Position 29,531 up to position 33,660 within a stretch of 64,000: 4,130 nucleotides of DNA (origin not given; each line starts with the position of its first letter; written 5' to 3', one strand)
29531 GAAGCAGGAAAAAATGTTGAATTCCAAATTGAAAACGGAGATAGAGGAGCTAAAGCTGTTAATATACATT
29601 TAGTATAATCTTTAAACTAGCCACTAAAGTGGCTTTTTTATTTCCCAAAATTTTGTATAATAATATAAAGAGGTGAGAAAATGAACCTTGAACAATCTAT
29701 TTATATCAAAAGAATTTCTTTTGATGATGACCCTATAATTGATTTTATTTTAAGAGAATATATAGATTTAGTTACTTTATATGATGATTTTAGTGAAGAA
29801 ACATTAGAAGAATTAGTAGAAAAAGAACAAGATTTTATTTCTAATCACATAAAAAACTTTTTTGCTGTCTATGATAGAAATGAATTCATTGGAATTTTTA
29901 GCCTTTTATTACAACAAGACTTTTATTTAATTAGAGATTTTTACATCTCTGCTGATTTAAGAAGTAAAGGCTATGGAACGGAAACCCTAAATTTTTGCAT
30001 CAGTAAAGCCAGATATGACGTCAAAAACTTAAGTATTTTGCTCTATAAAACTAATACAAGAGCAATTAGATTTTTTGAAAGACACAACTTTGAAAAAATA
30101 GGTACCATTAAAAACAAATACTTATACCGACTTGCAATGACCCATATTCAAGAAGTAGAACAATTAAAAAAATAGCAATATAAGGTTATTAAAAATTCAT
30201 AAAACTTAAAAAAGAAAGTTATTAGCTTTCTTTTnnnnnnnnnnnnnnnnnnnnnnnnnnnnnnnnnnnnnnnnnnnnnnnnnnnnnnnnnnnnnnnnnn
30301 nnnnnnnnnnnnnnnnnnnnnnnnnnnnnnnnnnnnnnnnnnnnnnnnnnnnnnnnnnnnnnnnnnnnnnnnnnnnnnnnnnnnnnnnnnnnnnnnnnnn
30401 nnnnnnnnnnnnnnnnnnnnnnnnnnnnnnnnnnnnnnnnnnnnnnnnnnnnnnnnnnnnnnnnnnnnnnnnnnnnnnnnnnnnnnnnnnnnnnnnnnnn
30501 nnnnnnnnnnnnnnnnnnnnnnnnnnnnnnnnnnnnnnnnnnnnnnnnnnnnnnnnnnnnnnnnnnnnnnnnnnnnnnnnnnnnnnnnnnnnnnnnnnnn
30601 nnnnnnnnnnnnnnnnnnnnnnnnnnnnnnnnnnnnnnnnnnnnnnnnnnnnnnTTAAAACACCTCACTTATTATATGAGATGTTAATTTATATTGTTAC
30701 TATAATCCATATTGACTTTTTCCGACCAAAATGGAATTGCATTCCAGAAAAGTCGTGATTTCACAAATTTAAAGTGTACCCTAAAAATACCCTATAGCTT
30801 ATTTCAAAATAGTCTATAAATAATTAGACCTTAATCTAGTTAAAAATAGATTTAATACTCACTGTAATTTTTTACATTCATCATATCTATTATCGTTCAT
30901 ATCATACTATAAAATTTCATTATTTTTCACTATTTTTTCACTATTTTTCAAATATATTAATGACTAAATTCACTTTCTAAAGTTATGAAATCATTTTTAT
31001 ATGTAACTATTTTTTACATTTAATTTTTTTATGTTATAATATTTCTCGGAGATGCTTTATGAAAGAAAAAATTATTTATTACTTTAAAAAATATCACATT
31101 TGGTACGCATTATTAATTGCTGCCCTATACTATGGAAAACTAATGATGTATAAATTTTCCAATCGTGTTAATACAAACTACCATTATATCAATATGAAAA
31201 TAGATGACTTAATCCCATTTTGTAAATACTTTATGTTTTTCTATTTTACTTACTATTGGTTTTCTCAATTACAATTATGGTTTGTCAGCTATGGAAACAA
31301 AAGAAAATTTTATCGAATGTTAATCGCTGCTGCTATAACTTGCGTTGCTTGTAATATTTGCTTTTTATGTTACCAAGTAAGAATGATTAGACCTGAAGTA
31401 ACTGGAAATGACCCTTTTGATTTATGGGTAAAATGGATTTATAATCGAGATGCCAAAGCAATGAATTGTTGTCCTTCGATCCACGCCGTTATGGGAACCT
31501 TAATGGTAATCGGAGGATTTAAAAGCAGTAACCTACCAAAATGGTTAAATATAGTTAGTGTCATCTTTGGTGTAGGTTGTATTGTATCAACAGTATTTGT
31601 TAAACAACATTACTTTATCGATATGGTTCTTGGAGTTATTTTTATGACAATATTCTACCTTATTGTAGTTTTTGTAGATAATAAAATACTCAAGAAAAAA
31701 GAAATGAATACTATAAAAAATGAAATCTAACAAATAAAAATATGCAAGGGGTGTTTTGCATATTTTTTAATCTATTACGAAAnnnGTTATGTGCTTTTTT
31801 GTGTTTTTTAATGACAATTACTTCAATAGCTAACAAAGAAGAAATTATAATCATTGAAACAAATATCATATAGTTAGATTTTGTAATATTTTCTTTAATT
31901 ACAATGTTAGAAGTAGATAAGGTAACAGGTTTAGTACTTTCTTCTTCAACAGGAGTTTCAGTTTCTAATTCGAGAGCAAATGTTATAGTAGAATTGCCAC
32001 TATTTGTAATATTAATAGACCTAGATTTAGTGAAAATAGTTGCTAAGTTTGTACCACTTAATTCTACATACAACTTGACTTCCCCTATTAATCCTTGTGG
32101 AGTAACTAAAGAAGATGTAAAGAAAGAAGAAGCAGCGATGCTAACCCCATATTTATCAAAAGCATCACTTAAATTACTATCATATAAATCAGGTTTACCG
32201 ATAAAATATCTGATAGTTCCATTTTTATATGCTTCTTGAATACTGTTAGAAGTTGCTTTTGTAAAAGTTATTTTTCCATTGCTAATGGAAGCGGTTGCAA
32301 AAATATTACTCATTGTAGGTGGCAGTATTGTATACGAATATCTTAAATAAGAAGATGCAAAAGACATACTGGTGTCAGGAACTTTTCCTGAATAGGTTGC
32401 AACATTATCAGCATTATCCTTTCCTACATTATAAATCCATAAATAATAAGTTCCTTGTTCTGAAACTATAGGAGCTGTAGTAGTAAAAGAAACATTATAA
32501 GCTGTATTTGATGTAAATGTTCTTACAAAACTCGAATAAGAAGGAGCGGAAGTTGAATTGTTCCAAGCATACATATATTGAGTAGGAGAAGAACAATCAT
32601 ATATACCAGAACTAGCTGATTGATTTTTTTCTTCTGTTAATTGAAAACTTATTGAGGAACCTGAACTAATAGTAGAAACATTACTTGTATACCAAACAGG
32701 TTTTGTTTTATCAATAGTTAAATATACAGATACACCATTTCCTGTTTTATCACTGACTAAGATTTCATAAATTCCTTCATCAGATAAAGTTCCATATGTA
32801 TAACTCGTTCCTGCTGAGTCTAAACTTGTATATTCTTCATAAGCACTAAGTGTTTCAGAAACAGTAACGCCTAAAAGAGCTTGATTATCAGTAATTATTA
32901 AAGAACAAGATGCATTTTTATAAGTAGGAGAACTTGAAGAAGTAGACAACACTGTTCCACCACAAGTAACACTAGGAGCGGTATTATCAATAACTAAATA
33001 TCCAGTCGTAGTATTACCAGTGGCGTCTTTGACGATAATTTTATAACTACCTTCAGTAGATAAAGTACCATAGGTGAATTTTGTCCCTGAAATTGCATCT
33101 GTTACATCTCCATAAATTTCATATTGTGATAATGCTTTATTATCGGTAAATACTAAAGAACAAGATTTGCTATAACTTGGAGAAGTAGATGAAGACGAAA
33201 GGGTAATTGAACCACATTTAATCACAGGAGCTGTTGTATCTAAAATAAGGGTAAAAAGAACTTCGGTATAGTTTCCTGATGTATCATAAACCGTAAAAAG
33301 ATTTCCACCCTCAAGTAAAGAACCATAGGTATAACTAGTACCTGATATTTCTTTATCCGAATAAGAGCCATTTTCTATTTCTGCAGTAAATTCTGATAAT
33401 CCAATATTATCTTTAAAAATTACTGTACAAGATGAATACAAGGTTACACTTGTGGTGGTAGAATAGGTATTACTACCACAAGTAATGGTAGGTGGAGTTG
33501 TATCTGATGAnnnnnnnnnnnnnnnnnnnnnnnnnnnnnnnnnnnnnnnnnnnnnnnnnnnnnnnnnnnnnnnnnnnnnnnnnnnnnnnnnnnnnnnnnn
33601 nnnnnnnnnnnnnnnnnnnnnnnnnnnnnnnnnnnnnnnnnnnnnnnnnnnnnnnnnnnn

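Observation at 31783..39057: Locus of paralogous C-terminally anchored surface proteins built from HYR/DUF5011-like repeats with a shared C-terminal module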

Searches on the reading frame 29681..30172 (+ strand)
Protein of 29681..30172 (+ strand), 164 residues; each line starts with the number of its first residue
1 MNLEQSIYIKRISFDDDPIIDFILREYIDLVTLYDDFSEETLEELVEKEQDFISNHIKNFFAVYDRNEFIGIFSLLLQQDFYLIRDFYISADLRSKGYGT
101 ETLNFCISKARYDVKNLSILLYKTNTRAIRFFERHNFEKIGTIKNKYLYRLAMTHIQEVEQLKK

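Call 93: search_protein_families(library=pfam, proteins=[window:29681-30172:+], max_evalue=0.001)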
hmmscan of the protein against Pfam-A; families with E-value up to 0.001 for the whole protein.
window:29681-30172:+ (164 aa): 5 families
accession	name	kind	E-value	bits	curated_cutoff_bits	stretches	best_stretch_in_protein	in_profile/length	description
PF00583.31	Acetyltransf_1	-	5.7e-11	43.2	20.7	1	36-137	11-116/116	Acetyltransferase (GNAT) family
PF13508.13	Acetyltransf_7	-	5.3e-09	36.8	27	1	59-139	4-84/84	Acetyltransferase (GNAT) domain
PF13420.13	Acetyltransf_4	-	1.3e-07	32.2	24.3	1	36-147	24-144/155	Acetyltransferase (GNAT) domain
PF13673.13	Acetyltransf_10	-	7e-07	29.7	23.6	1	47-142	20-112/128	Acetyltransferase (GNAT) domain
PF13302.13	Acetyltransf_3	-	0.00034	21.7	25.4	1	39-137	34-137/138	Acetyltransferase (GNAT) domain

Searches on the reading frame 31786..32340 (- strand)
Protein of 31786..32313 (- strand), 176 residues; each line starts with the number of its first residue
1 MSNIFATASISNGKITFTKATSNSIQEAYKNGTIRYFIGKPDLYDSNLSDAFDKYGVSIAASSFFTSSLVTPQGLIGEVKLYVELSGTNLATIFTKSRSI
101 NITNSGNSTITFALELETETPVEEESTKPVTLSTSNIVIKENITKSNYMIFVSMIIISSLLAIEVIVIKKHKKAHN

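Call 10: search_protein_families(library=pfam, proteins=[window:31786-32313:-], max_evalue=1)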
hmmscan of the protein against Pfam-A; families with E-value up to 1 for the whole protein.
seq(176 aa): 0 families

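Call 35: find_related_loci(query=A5, collection=genome_contigs, flank=10000)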
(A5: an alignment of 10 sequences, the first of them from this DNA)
Query A5 (185 aa) in genome_contigs; peptide patterns used: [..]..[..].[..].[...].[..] (x = any residue, [..] = any of these).
26 stretches matched a pattern, but none encodes a relative of the query by tblastn (E <= 1e-3).

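Call 38: find_related_loci(query=A5, collection=metagenome_contigs, flank=10000)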
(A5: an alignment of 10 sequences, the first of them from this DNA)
Query A5 (185 aa) in metagenome_contigs; peptide patterns used: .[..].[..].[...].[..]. (x = any residue, [..] = any of these).
176 stretches matched a pattern, but none encodes a relative of the query by tblastn (E <= 1e-3).

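Call 42: find_homologous_proteins(query=A5, max_evalue=0.001)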
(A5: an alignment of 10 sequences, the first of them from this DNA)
Query A5 (10 sequences): 2728 candidates shared short words with the query, none scored E <= 0.001.

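Call 78: find_related_loci(query=A5, collection=viral_contigs, flank=5000)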
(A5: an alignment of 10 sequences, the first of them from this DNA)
Query A5 (185 aa) in viral_contigs; peptide patterns used: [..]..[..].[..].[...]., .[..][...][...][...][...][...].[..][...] (x = any residue, [..] = any of these).
201 stretches matched a pattern, but none encodes a relative of the query by tblastn (E <= 1e-3).

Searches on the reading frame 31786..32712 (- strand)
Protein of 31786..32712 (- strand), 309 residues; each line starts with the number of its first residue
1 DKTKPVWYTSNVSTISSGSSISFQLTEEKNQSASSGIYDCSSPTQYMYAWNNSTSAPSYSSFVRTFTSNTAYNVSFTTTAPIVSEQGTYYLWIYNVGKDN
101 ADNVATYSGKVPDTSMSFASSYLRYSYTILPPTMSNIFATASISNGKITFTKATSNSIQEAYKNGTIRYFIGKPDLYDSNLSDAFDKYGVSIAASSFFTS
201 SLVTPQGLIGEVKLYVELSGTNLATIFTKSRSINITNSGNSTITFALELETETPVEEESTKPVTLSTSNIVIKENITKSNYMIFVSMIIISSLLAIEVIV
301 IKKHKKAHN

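Call 31: search_protein_representatives(alignment_id=A2)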
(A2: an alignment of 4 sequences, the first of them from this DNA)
Query: 4 sequences, 187 profile positions. Proteins with E-value up to 0.001 (for the whole library): 11; up to 1e-10: 9; up to 1e-30: 9. The best 11 are listed.
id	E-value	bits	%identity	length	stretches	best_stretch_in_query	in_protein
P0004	1.0e-75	270.1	-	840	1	10-186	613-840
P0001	4.9e-70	251.6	-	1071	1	1-184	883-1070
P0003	6.9e-62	225.0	-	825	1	7-187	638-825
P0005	4.9e-56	205.9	-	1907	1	11-185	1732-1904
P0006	3.2e-41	157.6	-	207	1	11-186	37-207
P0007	2.6e-38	148.1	-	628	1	11-186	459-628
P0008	5.6e-35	137.2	-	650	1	20-186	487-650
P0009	4.1e-34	134.4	-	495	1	11-187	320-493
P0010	8.9e-31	123.5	-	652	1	9-187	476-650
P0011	7.3e-06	42.3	-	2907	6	104-143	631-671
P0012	4.8e-04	36.4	-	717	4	114-180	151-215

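Call 51: predict_structure(alignment_id=A6)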
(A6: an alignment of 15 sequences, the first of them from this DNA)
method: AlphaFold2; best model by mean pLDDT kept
length: 309 residues; sequences in the alignment: 15
mean_pLDDT: 82.6   pTM: 0.70
mean pLDDT of the five models: 82.6, 81.0, 81.0, 80.7, 78.4
residues with pLDDT >= 90: 156; 70-90: 104; 50-70: 18; < 50: 31
segments of 3 or more residues with pLDDT < 50: 248-278
pLDDT, mean of each block of 10 residues (from residue 1): 91 94 89 72 82 92 91 93 95 91 93 77 94 89 89 85 94 91 94 92 84 94 91 83 67 33 30 41 85 89 73
secondary structure, 60 per line:
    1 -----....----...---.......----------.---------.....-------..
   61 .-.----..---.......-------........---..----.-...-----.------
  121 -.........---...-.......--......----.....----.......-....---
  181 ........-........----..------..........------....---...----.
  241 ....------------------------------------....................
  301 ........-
elements in order: E6-9 E14-16 E20-26 E47-51 E73-79 E87-94 E106-108 E122-130 E138-144 E147-152 H157-161 E166-172 H174-177 H181-188 E190-193 H194-197 E210-219 E226-229 E233-235 E240-244 H281-308

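Call 55: fold_search(model_id=the predicted structure, library=pdb)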
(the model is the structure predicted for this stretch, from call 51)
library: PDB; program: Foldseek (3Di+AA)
matches with E <= 10: 1990; with E <= 0.001: 148
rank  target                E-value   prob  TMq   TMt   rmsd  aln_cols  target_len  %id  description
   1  5u8r_A                3.1e-05  0.99  0.20  0.10  14.1       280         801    9  Structure of the ectodomain of the human Type 1 insulin-like growth factor receptor (released 2018-02-28)
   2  7tyk_A                3.3e-05  0.98  0.19  0.09  15.5       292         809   10  Cryo-EM Structure of insulin receptor-related receptor (IRR) in apo-state captured at pH 7. The 3D refinement was appl (released 2023-02-15)
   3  6v4r_H                4.1e-05  0.97  0.18  0.24  14.1       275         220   10  Crystal structure of a chimeric MR78-like antibody chimera-1 Fab (released 2020-11-25)
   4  6uup_B                8.4e-05  0.98  0.20  0.26  18.4       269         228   12  Structure of anti-hCD33 conditional scFv (released 2020-11-04)
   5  5dsc_C                8.4e-05  0.96  0.19  0.25  14.2       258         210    8  Context-independent anti-hypusine antibody FabHpu24.B in complex with hypusine (released 2016-01-20)
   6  6lxj_H                8.8e-05  0.93  0.18  0.23  14.7       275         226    9  Crystal structure of human Z2B3 Fab in complex with influenza virus neuraminidase from A/Anhui/1/2013 (H7N9) (released 2020-12-02)
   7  3mtr_B                9.3e-05  1.00  0.23  0.29   9.4       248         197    6  Crystal structure of the Ig5-FN1 tandem of human NCAM (released 2010-06-23)
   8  8xk1_B                9.3e-05  0.98  0.20  0.10  19.9       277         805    8  Cryo-EM structure of human insulin receptor bound to 4 IGF-I (released 2024-12-25)
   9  3wfh_A                1.2e-04  0.85  0.16  0.21  16.7       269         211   11  Crystal structure of anti-Prostaglandin E2 Fab fragment PGE2 complex (released 2014-07-23)
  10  3w9d_C                1.3e-04  0.96  0.19  0.25  13.8       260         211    9  Structure of Human Monoclonal Antibody E317 Fab (released 2013-10-02)
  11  5dsc_A                1.4e-04  0.96  0.20  0.26  14.0       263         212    8  Context-independent anti-hypusine antibody FabHpu24.B in complex with hypusine (released 2016-01-20)
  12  5dsc_H                1.4e-04  0.91  0.18  0.24  15.1       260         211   12  Context-independent anti-hypusine antibody FabHpu24.B in complex with hypusine (released 2016-01-20)
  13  1ya5_A                1.4e-04  0.98  0.20  0.27  12.3       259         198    8  Crystal structure of the titin domains z1z2 in complex with telethonin (released 2005-12-20)
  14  8grx_B                1.4e-04  0.96  0.17  0.14  12.7       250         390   12  APOE4 receptor in complex with APOE4 NTD (released 2023-07-05)
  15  8xjs_A                1.5e-04  0.97  0.20  0.10  15.7       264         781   10  Cryo-EM structure of human insulin receptor bound to 3 IGF-I (released 2024-12-25)
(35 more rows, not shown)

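Call 59: find_encoding_contigs(protein=P0007, flank=10000)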
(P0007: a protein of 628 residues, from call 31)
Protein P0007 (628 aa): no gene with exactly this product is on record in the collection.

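Call 60: find_encoding_contigs(protein=P0010, flank=10000)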
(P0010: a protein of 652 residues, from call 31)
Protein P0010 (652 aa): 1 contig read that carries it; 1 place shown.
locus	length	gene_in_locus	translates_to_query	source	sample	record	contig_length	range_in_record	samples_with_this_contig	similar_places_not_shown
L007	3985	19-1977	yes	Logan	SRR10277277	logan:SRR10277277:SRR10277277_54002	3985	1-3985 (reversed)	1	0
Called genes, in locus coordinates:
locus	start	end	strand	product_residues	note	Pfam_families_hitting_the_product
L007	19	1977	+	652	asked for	-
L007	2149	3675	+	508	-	PF03457:HA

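Call 61: find_encoding_contigs(protein=P0006, flank=10000)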
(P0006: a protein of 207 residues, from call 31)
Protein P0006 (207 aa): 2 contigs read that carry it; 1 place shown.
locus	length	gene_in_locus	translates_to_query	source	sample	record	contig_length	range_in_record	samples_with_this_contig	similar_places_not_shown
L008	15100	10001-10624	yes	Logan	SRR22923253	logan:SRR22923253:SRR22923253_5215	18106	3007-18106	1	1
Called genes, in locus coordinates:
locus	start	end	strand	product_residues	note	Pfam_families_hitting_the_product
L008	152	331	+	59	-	-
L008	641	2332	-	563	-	PF01432:Peptidase_M3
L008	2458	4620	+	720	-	PF23139:OB_YrrC, PF14490:HHH_RecD2, PF01443:Viral_helicase1 (faint), PF13086:AAA_11 (faint), PF13245:AAA_19, PF13604:AAA_30, PF18335:SH3_13, PF13538:UvrD_C_2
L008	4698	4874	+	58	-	-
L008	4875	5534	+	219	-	PF20582:UPF0758_N, PF04002:RadC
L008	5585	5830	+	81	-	PF22642:MinC_N_1 (weak)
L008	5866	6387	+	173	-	PF01551:Peptidase_M23 (weak)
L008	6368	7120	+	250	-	PF02163:Peptidase_M50 (weak)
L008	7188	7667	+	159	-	PF12685:SpoIIIAH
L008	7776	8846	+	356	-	PF01321:Creatinase_N, PF00557:Peptidase_M24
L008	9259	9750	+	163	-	-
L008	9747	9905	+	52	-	-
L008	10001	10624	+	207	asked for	-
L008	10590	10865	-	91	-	-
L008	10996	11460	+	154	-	-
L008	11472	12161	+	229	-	PF04542:Sigma70_r2, PF04545:Sigma70_r4, PF01381:HTH_3 (weak)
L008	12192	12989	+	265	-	PF04542:Sigma70_r2, PF04539:Sigma70_r3 (faint), PF04545:Sigma70_r4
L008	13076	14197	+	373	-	-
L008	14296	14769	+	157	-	PF04472:SepF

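Call 80: find_homologous_proteins(query=window:31786-32712:-, max_evalue=0.001)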
Query seq(309 aa): 1453 candidates shared short words with the query, none scored E <= 0.001.

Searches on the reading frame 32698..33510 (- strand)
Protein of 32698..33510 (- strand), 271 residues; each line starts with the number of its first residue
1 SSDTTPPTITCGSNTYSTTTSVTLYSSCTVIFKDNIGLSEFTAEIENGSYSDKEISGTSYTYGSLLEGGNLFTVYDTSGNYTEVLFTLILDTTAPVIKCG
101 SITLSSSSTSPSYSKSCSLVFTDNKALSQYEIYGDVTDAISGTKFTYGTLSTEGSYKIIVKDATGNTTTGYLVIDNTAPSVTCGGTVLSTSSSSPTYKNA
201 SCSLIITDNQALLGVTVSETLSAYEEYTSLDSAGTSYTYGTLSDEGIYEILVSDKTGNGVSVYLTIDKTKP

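Call 10: search_protein_families(library=pfam, proteins=[window:32698-33510:-], max_evalue=1)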
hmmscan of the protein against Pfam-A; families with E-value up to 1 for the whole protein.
seq(271 aa): 2 families
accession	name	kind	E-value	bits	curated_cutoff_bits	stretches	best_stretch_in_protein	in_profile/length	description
PF02494.22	HYR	-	0.028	15.2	21.7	1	3-36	2-38/81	HYR domain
PF13667.11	ThiC-associated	-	0.12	12.6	27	1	72-84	44-56/81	ThiC-associated domain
